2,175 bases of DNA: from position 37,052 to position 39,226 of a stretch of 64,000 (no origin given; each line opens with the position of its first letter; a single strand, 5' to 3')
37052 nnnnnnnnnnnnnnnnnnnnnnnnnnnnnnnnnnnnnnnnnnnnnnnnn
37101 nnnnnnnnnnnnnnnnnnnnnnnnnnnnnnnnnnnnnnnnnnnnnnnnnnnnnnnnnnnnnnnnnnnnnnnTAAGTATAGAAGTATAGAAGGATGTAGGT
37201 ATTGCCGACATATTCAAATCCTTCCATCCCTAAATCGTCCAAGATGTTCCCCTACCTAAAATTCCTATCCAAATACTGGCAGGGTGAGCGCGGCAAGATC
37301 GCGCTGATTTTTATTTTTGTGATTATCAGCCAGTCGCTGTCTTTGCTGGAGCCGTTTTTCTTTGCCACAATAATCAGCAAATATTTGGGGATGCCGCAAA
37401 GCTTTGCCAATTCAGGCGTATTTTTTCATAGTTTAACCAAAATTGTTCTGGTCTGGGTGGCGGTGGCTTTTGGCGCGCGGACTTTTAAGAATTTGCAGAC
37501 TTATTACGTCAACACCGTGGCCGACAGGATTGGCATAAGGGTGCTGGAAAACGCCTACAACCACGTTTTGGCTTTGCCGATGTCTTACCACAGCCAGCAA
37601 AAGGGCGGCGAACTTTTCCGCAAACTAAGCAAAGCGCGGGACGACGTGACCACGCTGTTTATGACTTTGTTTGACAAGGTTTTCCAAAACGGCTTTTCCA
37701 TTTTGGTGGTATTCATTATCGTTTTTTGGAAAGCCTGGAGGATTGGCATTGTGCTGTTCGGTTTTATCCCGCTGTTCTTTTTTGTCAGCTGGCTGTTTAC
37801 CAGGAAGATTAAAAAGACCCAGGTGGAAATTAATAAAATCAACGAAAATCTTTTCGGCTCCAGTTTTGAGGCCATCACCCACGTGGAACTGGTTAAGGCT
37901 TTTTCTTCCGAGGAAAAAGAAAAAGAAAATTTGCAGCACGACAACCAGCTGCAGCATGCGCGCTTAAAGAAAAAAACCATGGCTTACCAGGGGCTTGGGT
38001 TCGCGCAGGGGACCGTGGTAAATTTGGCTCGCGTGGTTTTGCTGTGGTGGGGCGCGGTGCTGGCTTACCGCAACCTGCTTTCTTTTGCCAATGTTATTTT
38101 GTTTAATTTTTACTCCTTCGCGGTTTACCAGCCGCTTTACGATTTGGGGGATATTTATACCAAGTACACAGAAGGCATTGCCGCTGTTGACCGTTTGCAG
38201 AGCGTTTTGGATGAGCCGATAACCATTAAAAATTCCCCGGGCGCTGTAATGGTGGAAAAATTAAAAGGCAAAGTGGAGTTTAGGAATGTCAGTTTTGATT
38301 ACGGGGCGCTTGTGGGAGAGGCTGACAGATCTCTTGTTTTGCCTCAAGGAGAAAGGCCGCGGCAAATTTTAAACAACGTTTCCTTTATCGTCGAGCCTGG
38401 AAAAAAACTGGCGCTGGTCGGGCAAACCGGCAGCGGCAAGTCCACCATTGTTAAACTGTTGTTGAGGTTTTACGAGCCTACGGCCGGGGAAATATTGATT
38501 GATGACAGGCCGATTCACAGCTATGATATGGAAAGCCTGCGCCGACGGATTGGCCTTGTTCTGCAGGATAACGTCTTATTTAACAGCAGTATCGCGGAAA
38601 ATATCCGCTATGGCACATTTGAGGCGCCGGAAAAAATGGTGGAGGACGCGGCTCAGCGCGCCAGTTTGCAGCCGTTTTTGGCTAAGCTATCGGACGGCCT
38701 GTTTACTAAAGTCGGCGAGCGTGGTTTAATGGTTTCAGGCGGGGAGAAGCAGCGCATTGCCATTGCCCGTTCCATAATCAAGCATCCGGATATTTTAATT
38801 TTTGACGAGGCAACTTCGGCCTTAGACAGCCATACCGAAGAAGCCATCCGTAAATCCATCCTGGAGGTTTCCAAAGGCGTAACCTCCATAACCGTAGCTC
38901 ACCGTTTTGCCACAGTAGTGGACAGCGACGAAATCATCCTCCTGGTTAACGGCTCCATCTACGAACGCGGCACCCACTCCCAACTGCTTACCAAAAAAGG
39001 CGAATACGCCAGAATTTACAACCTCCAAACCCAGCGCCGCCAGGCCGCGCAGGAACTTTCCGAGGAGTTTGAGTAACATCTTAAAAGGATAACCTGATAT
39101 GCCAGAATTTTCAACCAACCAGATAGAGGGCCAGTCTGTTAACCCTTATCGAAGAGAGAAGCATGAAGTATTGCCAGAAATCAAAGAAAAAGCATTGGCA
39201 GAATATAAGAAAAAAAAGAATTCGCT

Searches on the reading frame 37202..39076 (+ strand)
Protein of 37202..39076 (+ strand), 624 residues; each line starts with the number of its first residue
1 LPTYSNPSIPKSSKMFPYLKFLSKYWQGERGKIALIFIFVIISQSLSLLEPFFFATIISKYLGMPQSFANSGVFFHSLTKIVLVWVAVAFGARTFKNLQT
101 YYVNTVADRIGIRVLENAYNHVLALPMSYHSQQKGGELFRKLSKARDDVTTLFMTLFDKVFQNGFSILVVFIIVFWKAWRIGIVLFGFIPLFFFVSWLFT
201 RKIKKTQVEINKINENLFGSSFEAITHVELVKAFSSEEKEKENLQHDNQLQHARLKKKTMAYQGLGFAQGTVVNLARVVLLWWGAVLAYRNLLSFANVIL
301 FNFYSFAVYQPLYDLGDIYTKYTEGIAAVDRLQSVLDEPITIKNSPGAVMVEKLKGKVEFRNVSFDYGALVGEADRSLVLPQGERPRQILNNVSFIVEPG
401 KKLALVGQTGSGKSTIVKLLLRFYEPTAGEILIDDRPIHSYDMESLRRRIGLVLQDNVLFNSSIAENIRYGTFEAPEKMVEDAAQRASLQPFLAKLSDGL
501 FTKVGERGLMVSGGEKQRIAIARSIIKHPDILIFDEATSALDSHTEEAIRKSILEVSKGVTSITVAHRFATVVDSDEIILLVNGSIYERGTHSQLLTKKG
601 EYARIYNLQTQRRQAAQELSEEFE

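Call 55: search_protein_families(library=pfam, proteins=[window:37202-39076:+], max_evalue=0.0001)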
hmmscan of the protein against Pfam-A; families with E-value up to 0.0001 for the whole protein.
window:37202-39076:+ (624 aa): 3 families
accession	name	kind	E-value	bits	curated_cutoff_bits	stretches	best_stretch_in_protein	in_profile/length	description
PF00664.28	ABC_membrane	-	2e-35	123.3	28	1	34-311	2-273/274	ABC transporter transmembrane region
PF00005.33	ABC_tran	-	3.5e-34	118.8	25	1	390-539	1-137/137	ABC transporter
PF02463.25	SMC_N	-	2.7e-05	24.2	40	0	429-579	109-209/220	RecF/RecN/SMC N terminal domain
